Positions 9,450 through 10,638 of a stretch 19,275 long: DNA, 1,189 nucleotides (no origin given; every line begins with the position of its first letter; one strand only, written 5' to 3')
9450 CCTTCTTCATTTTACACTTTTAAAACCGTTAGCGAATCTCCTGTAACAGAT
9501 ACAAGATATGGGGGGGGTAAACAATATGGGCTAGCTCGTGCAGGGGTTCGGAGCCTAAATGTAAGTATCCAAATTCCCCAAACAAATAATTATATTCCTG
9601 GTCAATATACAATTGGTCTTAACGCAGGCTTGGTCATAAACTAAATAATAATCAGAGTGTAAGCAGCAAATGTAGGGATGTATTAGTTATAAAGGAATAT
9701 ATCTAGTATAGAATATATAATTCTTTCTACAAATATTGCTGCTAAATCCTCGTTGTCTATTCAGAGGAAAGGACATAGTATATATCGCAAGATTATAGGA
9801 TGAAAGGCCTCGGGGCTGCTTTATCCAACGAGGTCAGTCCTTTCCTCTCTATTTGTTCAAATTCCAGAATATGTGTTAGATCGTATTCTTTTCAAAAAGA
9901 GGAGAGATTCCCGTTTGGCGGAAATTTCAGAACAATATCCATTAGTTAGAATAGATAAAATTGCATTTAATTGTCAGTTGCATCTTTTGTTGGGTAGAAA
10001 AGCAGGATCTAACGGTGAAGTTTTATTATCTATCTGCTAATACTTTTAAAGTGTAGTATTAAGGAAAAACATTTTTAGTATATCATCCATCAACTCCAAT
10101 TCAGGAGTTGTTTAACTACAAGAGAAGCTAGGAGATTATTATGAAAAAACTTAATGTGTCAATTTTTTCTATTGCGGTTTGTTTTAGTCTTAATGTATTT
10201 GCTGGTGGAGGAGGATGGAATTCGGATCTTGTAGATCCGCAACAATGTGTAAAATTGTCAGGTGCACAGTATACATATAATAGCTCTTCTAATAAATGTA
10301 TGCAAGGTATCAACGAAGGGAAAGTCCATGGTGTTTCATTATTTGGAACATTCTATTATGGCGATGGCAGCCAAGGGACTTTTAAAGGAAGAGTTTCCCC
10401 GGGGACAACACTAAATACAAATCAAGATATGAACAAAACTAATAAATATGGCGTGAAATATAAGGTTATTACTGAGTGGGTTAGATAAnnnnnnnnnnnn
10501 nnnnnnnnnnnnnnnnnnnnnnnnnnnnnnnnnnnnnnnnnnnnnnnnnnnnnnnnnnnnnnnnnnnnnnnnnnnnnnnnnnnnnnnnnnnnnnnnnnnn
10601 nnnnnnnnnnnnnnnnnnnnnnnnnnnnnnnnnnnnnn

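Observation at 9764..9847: Long-range perfect 11-bp inverted repeat in the 3' UTR of the fimbrial operon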

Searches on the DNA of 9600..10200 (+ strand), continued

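Call 59: get_annotated_region(hit=H68, flank=3000)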
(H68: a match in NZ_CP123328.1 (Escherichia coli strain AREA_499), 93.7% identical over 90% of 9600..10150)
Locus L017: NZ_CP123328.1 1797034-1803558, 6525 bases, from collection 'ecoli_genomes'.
description: Escherichia coli strain AREA_499 chromosome, complete genome
organism: Escherichia coli strain AREA_499 (NCBI taxid 562)
replicon: chromosome; assembly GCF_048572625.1
host: Homo sapiens; source: stool; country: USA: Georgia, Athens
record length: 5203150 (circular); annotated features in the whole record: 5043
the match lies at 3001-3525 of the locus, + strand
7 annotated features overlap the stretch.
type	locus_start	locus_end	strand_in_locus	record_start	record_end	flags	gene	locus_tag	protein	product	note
CDS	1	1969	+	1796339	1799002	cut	-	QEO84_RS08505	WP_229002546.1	fimbria/pilus outer membrane usher protein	-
CDS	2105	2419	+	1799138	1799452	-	afaD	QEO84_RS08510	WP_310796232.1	AfaD family invasin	-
CDS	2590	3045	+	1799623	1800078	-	-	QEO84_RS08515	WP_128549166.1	hypothetical protein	-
CDS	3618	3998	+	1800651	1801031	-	tnpA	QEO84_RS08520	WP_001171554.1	IS66-like element accessory protein TnpA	-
CDS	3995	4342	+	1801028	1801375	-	tnpB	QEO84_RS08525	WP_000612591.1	IS66 family insertion sequence element accessory protein TnpB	TnpB, as the term is used for proteins encoded by IS66 family insertion elements, is considered an accessory protein, ...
CDS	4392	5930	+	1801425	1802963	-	-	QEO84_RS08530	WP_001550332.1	IS66-like element ISEc8 family transposase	-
CDS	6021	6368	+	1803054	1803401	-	-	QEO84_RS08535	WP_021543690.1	hypothetical protein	-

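Call 60: get_annotated_region(hit=H13, flank=3000)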
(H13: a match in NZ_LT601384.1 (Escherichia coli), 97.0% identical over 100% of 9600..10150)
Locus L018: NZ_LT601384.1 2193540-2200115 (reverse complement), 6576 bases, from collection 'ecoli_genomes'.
description: Escherichia coli isolate NCTC86EC chromosome I, complete sequence
organism: Escherichia coli (NCBI taxid 562)
replicon: chromosome; assembly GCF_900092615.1
host: -; source: -; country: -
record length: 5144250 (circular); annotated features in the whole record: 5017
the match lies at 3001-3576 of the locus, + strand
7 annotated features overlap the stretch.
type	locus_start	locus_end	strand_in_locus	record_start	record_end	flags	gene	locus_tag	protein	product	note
CDS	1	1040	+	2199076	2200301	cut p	-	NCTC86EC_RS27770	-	IS3 family transposase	frameshifted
CDS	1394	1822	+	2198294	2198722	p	-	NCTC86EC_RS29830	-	fimbria/pilus outer membrane usher protein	internal stop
CDS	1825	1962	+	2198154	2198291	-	-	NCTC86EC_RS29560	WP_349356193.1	FimD/PapC C-terminal domain-containing protein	-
CDS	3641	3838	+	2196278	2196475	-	-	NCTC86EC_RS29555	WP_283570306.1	hypothetical protein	-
CDS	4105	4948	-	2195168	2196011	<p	-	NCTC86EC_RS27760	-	IS481 family transposase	frameshifted; incomplete; partial in the middle of a contig; missing N-terminus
CDS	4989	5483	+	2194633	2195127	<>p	-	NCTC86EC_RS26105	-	IS66 family transposase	incomplete; partial in the middle of a contig; missing N-terminus and C-terminus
CDS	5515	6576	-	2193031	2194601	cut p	-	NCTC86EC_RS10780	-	IS66-like element ISCro1 family transposase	frameshifted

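Call 80: search_dna_similar(query=window:9645-10140:+, collection=phages, mode=distant, max_rows=10, max_evalue=0.01)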
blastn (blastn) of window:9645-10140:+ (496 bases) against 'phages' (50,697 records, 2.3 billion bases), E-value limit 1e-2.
No match.

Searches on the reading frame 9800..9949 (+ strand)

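Call 64: search_protein_families(proteins=[window:9800-9949:+], library=ncbifam, max_evalue=1)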
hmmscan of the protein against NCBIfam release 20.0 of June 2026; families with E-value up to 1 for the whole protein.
window:9800-9949:+ (49 aa): 1 family
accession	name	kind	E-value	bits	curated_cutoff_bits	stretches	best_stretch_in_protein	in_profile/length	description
NF000320.3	blaPEN-Bcc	equivalog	0.23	10.7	540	1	6-46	46-86/300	PEN family class A beta-lactamase, Bcc-type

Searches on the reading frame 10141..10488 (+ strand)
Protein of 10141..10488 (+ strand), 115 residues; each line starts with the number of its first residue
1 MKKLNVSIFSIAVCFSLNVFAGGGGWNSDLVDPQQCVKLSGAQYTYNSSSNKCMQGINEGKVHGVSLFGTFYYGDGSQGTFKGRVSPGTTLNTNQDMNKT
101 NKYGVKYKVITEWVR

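Call 19: search_protein_families(proteins=[window:10141-10488:+], library=ncbifam, max_evalue=0.01)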
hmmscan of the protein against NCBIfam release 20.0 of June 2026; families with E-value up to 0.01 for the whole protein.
window:10141-10488:+ (115 aa): 0 families

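Call 24: find_homologous_proteins(query=window:10141-10488:+, max_evalue=0.001)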
Query window:10141-10488:+ (115 aa): 2 proteins with E <= 0.001 among 4 candidates.
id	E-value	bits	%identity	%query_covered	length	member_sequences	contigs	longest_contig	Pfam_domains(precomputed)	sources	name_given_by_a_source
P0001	1.8e-71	256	98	100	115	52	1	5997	PF28204.1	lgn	-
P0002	1.5e-28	117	96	49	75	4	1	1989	PF28204.1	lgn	-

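Call 27: profile_search(protein=window:10141-10488:+)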
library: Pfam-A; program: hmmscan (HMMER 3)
A. the first sequence (115 residues): domains with independent E <= 10: 2; with E <= 0.001: 0
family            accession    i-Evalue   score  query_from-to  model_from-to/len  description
NCOA_u2           PF16665.10      0.059    14.2      20-63         39-82/119  Unstructured region on nuclear receptor coactivator protein
PRRSV_Env         PF02340.21      0.059    13.7       6-69          4-70/206  PRRSV putative envelope protein

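Call 43: search_dna_similar(query=window:10141-10488:+, collection=plasmids, mode=protein, max_rows=25, rows=spread, max_evalue=0.001)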
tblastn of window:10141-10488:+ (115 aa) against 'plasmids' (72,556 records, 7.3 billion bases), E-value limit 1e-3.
Records with a match: 70; places in all: 70; records where one place covers at least 80% of the query: 70.
Best place of each record, by identity: 60-80% 61; <60% 9.
By first word of the organism name: Escherichia 70.
By predicted mobility (MOB-suite, as given by PLSDB): conjugative 37; mobilizable 27; non-mobilizable 6.
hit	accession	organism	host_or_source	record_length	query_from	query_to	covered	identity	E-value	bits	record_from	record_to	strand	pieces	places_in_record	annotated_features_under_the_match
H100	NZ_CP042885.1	Escherichia coli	surface water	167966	1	115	100%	66.4%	7e-44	158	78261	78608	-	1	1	aap: dispersin Aap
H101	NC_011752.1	Escherichia coli 55989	-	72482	1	115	100%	63.8%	5e-41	150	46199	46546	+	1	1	aap: dispersin Aap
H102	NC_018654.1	Escherichia coli O104:H4 str. 2009EL-2050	-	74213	1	115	100%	63.8%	5e-41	150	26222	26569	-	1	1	aap: dispersin Aap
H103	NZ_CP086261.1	Escherichia coli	Homo sapiens,Cell culture,feces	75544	1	115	100%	63.8%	5e-41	150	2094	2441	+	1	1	aap: dispersin Aap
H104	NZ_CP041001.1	Escherichia coli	NIST Mixed Microbial RM strain,ATCC ...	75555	1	115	100%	63.8%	5e-41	150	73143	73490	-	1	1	aap: dispersin Aap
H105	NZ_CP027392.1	Escherichia coli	Homo sapiens,stool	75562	1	115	100%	63.8%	5e-41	150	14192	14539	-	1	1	aap: dispersin Aap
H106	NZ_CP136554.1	Escherichia coli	Homo sapiens,stool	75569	1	115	100%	63.8%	5e-41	150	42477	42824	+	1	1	aap: dispersin Aap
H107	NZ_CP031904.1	Escherichia coli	Homo sapiens,Clinical: Human (Homo ...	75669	1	115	100%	63.8%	5e-41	150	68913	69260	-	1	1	aap: dispersin Aap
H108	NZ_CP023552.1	Escherichia coli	Homo sapiens,Human Stool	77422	1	115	100%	63.8%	5e-41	150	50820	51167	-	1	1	aap: dispersin Aap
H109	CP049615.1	Escherichia coli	-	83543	1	115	100%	63.8%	5e-41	150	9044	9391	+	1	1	aap: dispersin Aap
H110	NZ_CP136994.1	Escherichia coli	Pre-treated sample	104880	1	115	100%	63.8%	5e-41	150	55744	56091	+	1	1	aap: dispersin Aap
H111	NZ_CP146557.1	Escherichia coli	Hospital Wastewater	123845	1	115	100%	63.8%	5e-41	150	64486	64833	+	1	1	aap: dispersin Aap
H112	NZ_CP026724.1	Escherichia coli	Homo sapiens,Purified Isolate,feces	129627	1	115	100%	63.8%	5e-41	150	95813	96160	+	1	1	aap: dispersin Aap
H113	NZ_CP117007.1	Escherichia coli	Homo sapiens,stool sample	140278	1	115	100%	63.8%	5e-41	150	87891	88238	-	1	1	aap: dispersin Aap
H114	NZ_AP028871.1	Escherichia coli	Homo sapiens,stool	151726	1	115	100%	63.8%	5e-41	150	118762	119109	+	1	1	aap: dispersin Aap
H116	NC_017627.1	Escherichia coli 042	-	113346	1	115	100%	62.9%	9e-41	149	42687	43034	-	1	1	aap: dispersin Aap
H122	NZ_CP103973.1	Escherichia coli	Pure isolate,marine sediment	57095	15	106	80%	49.0%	1e-20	92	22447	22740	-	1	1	hypothetical protein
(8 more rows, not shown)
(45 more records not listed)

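Call 44: get_annotated_region(hit=H116, flank=4000)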
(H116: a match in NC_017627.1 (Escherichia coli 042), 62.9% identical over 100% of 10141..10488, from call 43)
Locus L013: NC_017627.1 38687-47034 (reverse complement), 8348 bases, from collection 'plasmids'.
description: Escherichia coli 042 plasmid pAA, complete sequence
organism: Escherichia coli 042 (NCBI taxid 216592)
taxonomy: Bacteria; Pseudomonadota; Gammaproteobacteria; Enterobacterales; Enterobacteriaceae; Escherichia; Escherichia coli; Escherichia coli 042
host: -; source: -; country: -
typing (MOB-suite, as given by PLSDB): conjugative; replicon IncFIA,IncFIC; relaxase MOBF; mating-pair formation MPF_F
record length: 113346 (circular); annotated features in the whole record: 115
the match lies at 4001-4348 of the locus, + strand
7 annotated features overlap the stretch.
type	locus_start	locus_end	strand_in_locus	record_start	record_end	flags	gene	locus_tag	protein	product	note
CDS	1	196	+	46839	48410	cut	-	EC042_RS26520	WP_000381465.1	IS66 family transposase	-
predicted_resistance_gene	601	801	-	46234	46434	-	aar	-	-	AggR-activated transcriptional regulator Aar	predicted by amrfinderplus; class ; identity 100.0%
predicted_resistance_gene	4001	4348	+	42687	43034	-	aap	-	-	dispersin Aap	predicted by amrfinderplus; class ; identity 100.0%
predicted_resistance_gene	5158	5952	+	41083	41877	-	aggR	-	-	aggregative adherence transcriptional regulator AggR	predicted by amrfinderplus; class ; identity 100.0%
CDS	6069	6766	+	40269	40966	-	-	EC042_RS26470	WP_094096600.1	IS1-like element IS1A family transposase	GO:0006313 - DNA transposition [Evidence IEA]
predicted_resistance_gene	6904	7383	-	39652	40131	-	aafA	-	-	aggregative adherence fimbria II major subunit AafA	predicted by amrfinderplus; class ; identity 100.0%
predicted_resistance_gene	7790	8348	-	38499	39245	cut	aafD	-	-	aggregative adherence fimbria II chaperone AafD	predicted by amrfinderplus; class ; identity 100.0%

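Call 45: get_annotated_region(hit=H100, flank=4000)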
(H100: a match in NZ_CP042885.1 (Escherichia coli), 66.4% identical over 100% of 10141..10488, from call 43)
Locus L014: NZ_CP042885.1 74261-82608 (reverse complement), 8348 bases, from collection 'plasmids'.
description: Escherichia coli O10:H32 strain NMBU-W12E19 plasmid pNMBU-W12E19_01, complete sequence
organism: Escherichia coli (NCBI taxid 2603836)
taxonomy: Bacteria; Pseudomonadota; Gammaproteobacteria; Enterobacterales; Enterobacteriaceae; Escherichia; Escherichia coli
host: -; source: surface water; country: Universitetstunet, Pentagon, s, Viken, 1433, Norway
typing (MOB-suite, as given by PLSDB): conjugative; replicon IncFIA,IncFII; relaxase MOBP,MOBP; mating-pair formation MPF_F
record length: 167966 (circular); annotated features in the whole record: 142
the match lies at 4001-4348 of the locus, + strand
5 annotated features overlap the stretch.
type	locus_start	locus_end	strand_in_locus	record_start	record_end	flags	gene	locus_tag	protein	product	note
CDS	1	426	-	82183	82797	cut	-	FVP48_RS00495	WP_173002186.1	type 4 pilus major pilin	-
CDS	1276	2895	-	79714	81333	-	-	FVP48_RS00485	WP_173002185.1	ISL3 family transposase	-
CDS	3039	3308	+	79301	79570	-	yacA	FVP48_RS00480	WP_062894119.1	type II toxin-antitoxin system antitoxin YacA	-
CDS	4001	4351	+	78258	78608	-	aap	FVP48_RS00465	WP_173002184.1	dispersin Aap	-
CDS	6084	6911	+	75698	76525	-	-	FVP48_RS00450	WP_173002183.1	AraC family transcriptional regulator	GO:0006355 - regulation of DNA-templated transcription [Evidence IEA]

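Call 46: get_annotated_region(hit=H122, flank=4000)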
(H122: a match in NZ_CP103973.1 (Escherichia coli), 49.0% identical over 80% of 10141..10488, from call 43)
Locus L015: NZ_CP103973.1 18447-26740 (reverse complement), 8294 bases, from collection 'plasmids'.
description: Escherichia coli strain DLI.5a plasmid pDLI.5a, complete sequence
organism: Escherichia coli (NCBI taxid 562)
taxonomy: Bacteria; Pseudomonadota; Gammaproteobacteria; Enterobacterales; Enterobacteriaceae; Escherichia; Escherichia coli
host: -; source: Pure isolate,marine sediment; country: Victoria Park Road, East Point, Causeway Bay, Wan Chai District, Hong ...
typing (MOB-suite, as given by PLSDB): mobilizable; replicon IncFIA,IncFIC; relaxase MOBP,MOBP
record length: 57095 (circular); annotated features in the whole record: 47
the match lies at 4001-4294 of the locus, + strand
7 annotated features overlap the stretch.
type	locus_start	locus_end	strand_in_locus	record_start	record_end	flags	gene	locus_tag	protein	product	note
CDS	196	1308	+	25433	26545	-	-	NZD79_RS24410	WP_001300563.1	IS4-like element IS421 family transposase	-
predicted_resistance_gene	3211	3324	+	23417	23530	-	astA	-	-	heat-stable enterotoxin EAST1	predicted by amrfinderplus; class ; identity 100.0%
CDS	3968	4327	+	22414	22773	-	-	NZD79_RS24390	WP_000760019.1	hypothetical protein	-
CDS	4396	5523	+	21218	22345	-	-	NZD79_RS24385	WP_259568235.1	permease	-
CDS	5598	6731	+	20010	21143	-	-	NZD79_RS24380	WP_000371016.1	TolC family protein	GO:0055085 - transmembrane transport [Evidence IEA]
CDS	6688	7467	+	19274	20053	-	-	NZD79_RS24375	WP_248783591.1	HlyD family secretion protein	-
CDS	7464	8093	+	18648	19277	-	-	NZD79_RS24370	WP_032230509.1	ABC transporter ATP-binding protein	-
